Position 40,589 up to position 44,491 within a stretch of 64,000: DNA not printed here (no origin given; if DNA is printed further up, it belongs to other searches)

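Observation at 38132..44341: Two translationally coupled giant paralogues (1200 aa and 865 aa) built from ~60-aa degenerate repeats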

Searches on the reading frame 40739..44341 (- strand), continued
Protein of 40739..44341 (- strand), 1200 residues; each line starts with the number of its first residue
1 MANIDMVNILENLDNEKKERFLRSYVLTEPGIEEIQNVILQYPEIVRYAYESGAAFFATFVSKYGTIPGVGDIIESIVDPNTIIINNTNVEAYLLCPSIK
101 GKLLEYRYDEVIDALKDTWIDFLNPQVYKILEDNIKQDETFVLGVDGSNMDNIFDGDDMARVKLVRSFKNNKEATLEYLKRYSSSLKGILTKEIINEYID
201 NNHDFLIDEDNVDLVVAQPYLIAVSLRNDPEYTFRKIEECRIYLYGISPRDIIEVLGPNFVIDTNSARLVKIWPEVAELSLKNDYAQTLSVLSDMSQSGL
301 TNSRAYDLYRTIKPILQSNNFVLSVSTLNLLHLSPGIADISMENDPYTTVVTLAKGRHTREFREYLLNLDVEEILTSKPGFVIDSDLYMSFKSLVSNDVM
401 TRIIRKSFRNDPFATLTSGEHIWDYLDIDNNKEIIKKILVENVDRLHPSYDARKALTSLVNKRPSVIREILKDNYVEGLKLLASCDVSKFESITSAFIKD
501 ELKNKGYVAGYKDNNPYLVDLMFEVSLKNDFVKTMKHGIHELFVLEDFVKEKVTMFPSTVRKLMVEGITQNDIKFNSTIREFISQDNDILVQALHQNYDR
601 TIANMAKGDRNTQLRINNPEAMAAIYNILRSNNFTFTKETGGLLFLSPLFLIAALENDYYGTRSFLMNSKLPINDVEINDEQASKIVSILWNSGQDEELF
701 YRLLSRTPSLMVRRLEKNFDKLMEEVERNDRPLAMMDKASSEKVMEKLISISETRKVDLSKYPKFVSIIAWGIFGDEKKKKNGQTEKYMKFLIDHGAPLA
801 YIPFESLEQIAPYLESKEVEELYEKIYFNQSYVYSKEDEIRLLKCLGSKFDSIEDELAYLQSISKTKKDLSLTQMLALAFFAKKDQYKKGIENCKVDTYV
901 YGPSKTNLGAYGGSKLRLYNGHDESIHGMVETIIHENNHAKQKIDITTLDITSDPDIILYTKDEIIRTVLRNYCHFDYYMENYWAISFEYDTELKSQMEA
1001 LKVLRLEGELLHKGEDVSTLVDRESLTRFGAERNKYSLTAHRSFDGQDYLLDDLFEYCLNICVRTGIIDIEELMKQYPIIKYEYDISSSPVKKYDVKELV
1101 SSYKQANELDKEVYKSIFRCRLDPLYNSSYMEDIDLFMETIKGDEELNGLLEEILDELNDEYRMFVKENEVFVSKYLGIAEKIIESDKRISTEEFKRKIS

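Call 64: fold_search(model_id=the predicted structure, library=pdb)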
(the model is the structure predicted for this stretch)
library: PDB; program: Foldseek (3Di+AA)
matches with E <= 10: 916; with E <= 0.001: 64
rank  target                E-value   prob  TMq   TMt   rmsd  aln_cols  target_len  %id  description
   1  8or3_C                1.4e-05  1.00  0.15  0.15  30.7      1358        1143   11  CAND1-CUL1-RBX1-SKP1-SKP2-DCNL1 (released 2023-06-28)
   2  7z8r_D                1.7e-05  1.00  0.15  0.16  31.3      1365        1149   11  CAND1-CUL1-RBX1 (released 2023-04-19)
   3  7zbz_D                2.4e-05  1.00  0.14  0.15  30.9      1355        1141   11  CAND1 delhairpin-SCF-SKP2 CAND1 partly engaged SCF partly rocked (released 2023-04-19)
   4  9pmw_A                2.9e-05  0.99  0.13  0.09  36.1      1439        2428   11  Structure of HTTQ23-HAP40 complex bound to macrocycles HHL1, HD4 and HL2 (released 2025-08-20)
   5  6gx9_B                5.3e-05  0.99  0.12  0.14  23.0      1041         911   11  Crystal structure of the TNPO3 - CPSF6 RSLD complex (released 2019-03-13)
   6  8y2o_A                5.3e-05  0.97  0.13  0.11  42.9      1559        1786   10  The Cryo-EM structure of human tRNA methyltransferase FTSJ1-THADA with substrate tRNA and S-adenosyl homocysteine (SAH (released 2025-06-18)
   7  6x2w_C                5.7e-05  0.99  0.12  0.14  24.4      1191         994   12  Crystal Structure of PKINES peptide bound to CRM1(E571K) (released 2020-07-01)
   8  3s4z_A                5.9e-05  0.98  0.13  0.13  39.5      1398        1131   11  Structure of a Y DNA-FANCI complex (released 2011-07-27)
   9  8or0_C                6.4e-05  0.99  0.14  0.14  29.9      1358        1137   12  CAND1-CUL1-RBX1-SKP1-SKP2-CKS1-CDK2 (released 2023-06-28)
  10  6vae_B                6.6e-05  0.85  0.09  0.09  41.0      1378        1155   11  Mono-ubiquitinated Fanconi Anemia ID complex bound to ICL DNA (released 2020-03-18)
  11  8vvy_C                8.7e-05  0.97  0.13  0.13  31.4      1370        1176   10  Human Cullin-1 in complex with CAND2 (released 2025-01-29)
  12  3s4w_A                8.7e-05  0.91  0.11  0.11  37.8      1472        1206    9  Structure of the FANCI-FANCD2 complex (released 2011-07-27)
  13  1u6g_C                9.4e-05  1.00  0.17  0.18  24.6      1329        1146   11  Crystal Structure of The Cand1-Cul1-Roc1 Complex (released 2004-12-14)
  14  8c4a                  1.1e-04  0.99  0.14  0.09  40.2      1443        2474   11  Structural and interactional insights into the glideosome-associated connector from Toxoplasma gondii (released 2023-07-19)
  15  8a9j_A                1.2e-04  0.96  0.12  0.14  29.8      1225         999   11  Cryo-EM structure of USP1-UAF1 bound to FANCI and mono-ubiquitinated FANCD2 without ML323 (consensus reconstruction) (released 2022-10-12)
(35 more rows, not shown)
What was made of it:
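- Closest known: HEAT/ARM alpha-solenoids. Same: Foldseek gives E ~1e-5 for whole A (call 64).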

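Call 65: list_cluster_members(proteins=[P0003, P0012, P0016, P0006, P0007, P0009, P0013, P0025, P0047, P0037])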
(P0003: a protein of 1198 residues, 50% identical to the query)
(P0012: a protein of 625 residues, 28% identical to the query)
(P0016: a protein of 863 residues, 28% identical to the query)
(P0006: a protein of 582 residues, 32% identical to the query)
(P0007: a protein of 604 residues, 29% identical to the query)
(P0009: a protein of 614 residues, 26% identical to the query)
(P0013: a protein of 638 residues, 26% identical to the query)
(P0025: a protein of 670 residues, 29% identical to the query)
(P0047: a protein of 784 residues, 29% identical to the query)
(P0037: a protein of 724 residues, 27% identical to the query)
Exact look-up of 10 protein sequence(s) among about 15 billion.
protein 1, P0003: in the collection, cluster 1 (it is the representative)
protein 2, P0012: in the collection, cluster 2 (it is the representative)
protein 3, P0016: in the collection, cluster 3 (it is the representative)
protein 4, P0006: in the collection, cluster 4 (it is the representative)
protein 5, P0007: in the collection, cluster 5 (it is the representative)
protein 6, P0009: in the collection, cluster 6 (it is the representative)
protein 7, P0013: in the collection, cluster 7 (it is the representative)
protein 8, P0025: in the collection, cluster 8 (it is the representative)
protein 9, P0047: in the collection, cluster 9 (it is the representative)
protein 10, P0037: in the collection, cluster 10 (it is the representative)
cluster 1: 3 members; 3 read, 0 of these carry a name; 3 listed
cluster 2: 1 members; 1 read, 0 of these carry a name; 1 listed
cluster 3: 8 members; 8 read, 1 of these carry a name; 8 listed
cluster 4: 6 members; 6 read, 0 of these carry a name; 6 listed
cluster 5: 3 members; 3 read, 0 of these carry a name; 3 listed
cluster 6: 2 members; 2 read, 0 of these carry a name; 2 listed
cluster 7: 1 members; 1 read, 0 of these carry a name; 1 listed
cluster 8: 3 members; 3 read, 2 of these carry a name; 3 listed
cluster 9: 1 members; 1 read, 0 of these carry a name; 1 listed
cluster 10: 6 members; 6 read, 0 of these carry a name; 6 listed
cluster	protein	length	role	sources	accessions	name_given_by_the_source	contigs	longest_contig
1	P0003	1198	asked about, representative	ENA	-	-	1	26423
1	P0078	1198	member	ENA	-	-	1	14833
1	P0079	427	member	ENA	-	-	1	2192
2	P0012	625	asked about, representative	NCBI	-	-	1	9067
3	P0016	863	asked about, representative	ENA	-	-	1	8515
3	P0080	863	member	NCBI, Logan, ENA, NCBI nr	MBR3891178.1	MAG: hypothetical protein IKJ30_03810 [Bacilli bacterium] | hypothetical protein [Bacilli bacterium]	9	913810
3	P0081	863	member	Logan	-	-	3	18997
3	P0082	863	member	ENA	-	-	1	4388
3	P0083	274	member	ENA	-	-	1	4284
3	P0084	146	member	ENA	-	-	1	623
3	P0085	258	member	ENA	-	-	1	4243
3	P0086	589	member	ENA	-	-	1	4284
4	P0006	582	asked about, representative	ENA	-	-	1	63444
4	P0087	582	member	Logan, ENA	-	-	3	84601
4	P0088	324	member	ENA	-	-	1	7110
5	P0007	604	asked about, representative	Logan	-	-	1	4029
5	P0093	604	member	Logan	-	-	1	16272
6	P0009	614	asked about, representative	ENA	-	-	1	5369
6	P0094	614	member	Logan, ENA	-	-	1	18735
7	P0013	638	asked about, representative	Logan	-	-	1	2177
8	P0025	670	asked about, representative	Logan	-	-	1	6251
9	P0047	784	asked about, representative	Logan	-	-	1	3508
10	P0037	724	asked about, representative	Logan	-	-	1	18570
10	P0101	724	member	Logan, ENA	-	-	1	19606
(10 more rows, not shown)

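Call 70: find_encoding_contigs(protein=P0094, flank=8000, max_places=2)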
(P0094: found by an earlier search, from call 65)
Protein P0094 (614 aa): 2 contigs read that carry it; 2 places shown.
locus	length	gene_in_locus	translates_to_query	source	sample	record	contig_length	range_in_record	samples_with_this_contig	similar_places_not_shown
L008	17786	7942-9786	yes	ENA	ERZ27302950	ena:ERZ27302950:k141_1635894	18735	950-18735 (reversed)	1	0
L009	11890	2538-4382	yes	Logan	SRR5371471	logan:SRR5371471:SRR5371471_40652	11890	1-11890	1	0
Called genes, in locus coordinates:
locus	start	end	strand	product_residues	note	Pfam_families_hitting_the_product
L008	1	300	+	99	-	?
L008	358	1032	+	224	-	PF01966:HD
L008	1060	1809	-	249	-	PF01728:FtsJ, PF13489:Methyltransf_23, PF05175:MTS, PF08003:Methyltransf_9, PF13847:Methyltransf_31, PF08241:Methyltransf_11, PF08242:Methyltransf_12, PF13649:Methyltransf_25, +5 more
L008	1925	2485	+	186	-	PF00293:NUDIX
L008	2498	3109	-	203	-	-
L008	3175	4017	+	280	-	PF01520:Amidase_3, PF01471:PG_binding_1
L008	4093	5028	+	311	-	-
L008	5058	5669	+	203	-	PF00583:Acetyltransf_1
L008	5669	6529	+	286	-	PF00892:EamA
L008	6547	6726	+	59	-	-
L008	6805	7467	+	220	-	PF01209:Ubie_methyltran, PF13489:Methyltransf_23, PF02353:CMAS (weak), PF03848:TehB, PF13847:Methyltransf_31, PF08241:Methyltransf_11, PF08242:Methyltransf_12, PF13649:Methyltransf_25, +1 more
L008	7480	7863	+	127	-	PF01880:Desulfoferrodox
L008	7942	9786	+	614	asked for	-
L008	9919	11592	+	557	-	PF00753:Lactamase_B (faint), PF22505:RNase_J_b_CASP, PF17770:RNase_J_C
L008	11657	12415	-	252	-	PF18998:Flg_new_2 (weak)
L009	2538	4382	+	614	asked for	-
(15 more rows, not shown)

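Call 71: find_encoding_contigs(protein=P0101, flank=8000, max_places=2)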
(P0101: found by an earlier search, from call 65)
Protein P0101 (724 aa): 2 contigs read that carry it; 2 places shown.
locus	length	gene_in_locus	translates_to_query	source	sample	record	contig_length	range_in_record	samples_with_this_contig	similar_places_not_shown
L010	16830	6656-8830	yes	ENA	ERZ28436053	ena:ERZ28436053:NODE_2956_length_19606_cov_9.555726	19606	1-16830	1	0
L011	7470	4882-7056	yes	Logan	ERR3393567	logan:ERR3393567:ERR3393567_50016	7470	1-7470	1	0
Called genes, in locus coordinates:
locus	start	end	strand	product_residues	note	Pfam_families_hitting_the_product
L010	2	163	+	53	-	?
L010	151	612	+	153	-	PF04383:KilA-N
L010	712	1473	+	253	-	-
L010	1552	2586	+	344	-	PF00768:Peptidase_S11, PF13354:Beta-lactamase2 (weak)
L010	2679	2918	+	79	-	-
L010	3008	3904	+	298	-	-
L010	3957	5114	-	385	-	PF00089:Trypsin, PF13365:Trypsin_2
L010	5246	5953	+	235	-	PF05857:TraX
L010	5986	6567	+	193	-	PF07670:Gate (weak)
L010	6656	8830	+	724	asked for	-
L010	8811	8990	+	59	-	-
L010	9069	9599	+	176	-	-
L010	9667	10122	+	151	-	-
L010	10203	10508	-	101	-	-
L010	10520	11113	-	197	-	-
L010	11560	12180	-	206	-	PF02677:QueH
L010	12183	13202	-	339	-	PF02547:Queuosine_synth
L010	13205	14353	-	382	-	PF01702:TGT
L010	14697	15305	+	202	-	-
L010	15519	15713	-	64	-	PF13370:Fer4_13, PF13459:Fer4_15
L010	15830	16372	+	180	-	-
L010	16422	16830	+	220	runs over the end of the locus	PF02224:Cytidylate_kin, PF13189:Cytidylate_kin2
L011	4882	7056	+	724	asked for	-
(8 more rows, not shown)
